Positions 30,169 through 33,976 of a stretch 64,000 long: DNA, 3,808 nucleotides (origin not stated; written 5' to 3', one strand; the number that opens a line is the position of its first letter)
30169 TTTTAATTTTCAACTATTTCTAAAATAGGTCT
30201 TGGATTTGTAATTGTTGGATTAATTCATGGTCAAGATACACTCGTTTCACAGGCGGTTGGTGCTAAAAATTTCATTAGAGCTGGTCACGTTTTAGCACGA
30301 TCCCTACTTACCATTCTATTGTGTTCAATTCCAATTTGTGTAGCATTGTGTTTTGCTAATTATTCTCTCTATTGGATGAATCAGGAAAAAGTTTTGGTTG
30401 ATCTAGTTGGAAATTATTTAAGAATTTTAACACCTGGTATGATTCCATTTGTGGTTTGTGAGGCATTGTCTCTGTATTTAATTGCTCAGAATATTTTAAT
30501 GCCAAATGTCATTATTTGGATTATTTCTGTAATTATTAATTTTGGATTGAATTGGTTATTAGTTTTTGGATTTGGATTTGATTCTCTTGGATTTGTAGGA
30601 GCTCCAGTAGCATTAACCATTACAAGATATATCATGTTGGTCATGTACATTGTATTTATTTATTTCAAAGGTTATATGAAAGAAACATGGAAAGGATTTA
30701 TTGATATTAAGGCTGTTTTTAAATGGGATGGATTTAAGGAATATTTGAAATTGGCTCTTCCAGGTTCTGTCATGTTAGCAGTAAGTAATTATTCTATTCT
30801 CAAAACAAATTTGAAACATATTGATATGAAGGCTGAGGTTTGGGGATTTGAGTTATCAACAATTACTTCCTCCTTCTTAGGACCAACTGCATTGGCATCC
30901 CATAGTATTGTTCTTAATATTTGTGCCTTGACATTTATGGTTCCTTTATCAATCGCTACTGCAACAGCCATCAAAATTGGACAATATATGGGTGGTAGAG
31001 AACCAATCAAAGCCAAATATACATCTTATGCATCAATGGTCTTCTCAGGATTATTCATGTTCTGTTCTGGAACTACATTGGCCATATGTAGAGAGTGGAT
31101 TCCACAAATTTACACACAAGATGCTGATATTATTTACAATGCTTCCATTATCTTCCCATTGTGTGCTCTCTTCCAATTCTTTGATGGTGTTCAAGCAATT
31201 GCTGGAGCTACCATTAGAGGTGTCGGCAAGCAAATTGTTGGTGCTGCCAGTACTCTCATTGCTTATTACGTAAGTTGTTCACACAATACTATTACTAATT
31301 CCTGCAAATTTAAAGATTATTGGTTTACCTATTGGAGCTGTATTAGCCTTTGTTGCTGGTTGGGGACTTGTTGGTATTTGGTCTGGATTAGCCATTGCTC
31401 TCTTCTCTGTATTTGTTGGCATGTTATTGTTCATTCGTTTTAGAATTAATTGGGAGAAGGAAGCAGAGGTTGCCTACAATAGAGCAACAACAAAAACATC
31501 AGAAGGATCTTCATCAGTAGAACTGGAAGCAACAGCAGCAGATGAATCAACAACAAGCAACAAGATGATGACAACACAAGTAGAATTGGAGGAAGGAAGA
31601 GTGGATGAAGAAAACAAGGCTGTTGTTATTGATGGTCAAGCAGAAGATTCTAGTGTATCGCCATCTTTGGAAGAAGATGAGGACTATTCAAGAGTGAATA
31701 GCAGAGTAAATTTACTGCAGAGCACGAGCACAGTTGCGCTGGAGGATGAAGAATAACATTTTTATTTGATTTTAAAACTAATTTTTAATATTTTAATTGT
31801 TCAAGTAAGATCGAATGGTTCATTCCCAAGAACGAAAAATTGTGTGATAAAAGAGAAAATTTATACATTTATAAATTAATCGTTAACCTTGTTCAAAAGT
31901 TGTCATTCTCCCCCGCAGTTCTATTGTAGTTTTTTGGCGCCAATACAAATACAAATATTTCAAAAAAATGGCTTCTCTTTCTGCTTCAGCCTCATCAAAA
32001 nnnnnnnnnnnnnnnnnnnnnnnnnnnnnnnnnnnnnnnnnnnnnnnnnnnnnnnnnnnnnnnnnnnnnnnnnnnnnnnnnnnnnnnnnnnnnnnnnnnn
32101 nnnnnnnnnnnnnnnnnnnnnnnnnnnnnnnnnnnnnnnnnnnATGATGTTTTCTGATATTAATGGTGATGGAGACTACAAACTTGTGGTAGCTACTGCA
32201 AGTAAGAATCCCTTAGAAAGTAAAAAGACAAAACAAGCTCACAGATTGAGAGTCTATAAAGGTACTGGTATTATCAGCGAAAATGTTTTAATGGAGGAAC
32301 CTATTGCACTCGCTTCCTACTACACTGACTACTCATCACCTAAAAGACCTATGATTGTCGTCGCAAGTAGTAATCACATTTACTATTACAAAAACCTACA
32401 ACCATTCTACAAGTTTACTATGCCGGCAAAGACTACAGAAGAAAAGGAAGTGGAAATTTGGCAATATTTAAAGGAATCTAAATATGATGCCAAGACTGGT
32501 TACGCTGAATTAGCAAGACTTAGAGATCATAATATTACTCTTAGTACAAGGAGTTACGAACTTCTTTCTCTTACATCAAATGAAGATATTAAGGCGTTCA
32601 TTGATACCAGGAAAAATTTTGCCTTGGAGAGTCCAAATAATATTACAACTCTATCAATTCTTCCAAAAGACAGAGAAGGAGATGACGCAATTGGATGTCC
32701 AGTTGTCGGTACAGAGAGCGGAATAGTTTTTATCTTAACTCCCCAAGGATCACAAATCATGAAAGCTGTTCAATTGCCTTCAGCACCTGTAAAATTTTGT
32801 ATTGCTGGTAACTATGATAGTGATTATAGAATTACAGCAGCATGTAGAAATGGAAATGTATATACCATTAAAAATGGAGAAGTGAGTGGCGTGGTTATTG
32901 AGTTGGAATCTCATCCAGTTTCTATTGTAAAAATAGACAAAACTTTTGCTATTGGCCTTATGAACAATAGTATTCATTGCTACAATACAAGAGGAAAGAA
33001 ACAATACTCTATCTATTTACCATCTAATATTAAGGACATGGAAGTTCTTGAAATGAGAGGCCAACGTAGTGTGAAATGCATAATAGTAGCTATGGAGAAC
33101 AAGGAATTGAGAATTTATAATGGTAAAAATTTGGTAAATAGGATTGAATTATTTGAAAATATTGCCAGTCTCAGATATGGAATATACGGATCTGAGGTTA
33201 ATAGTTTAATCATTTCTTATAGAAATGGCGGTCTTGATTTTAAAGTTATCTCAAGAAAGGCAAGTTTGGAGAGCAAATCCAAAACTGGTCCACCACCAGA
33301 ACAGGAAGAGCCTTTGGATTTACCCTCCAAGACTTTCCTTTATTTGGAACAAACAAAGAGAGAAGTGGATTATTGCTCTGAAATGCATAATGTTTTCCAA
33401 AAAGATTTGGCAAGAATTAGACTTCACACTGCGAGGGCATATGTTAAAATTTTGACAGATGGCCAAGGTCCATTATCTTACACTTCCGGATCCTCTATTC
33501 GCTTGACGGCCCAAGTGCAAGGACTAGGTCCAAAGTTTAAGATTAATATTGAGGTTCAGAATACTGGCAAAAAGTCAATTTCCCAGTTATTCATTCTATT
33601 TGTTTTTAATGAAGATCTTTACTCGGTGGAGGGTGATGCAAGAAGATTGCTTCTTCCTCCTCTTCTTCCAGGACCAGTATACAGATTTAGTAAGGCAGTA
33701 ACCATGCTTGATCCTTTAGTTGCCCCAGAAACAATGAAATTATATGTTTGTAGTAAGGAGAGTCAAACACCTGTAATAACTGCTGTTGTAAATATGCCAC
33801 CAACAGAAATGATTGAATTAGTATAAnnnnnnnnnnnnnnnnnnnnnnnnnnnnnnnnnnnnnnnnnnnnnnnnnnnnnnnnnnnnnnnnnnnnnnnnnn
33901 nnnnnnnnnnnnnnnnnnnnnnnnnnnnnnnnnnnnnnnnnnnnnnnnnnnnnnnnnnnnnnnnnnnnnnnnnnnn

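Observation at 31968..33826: BBS1 orthologue: ciliated organism despite Dictyostelium-like genome style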

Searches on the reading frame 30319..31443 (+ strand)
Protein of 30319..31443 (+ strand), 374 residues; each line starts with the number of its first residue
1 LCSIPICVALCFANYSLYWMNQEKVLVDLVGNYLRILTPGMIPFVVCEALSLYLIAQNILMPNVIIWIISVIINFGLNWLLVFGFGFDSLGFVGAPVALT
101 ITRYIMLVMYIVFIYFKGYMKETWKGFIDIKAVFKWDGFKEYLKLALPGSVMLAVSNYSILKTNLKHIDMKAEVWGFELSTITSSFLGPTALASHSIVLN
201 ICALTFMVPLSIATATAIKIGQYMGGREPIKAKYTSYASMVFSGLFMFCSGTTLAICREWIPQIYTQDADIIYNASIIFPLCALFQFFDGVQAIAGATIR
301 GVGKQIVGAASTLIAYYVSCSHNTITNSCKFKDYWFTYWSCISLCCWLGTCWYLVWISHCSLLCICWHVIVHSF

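Call 28: search_protein_families(library=pfam, proteins=[window:30319-31443:+], max_evalue=0.0001)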
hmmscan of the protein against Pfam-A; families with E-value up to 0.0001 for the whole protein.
window:30319-31443:+ (374 aa): 1 family
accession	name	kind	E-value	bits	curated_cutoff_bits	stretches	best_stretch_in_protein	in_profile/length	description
PF01554.23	MatE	-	6.6e-30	104.4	24.9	2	172-318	8-154/161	MatE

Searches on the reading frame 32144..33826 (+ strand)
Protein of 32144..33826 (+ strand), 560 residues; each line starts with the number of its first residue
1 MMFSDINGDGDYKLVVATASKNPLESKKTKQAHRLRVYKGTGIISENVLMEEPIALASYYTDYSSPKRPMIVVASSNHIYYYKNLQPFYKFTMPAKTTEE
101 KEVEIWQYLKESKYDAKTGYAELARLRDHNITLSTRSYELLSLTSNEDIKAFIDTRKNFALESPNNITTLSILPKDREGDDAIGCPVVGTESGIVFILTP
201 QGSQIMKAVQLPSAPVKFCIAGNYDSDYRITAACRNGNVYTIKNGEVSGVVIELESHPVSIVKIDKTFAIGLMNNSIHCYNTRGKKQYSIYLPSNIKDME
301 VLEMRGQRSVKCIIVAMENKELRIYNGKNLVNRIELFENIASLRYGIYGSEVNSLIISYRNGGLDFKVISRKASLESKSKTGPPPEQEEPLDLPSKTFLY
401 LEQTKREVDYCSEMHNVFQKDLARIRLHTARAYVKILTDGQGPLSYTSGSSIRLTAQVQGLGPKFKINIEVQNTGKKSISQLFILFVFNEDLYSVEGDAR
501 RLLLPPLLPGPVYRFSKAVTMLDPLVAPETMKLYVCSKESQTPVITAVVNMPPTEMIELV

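Call 71: list_cluster_members(proteins=[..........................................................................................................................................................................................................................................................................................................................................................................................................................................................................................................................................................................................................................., window:32144-33826:+])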
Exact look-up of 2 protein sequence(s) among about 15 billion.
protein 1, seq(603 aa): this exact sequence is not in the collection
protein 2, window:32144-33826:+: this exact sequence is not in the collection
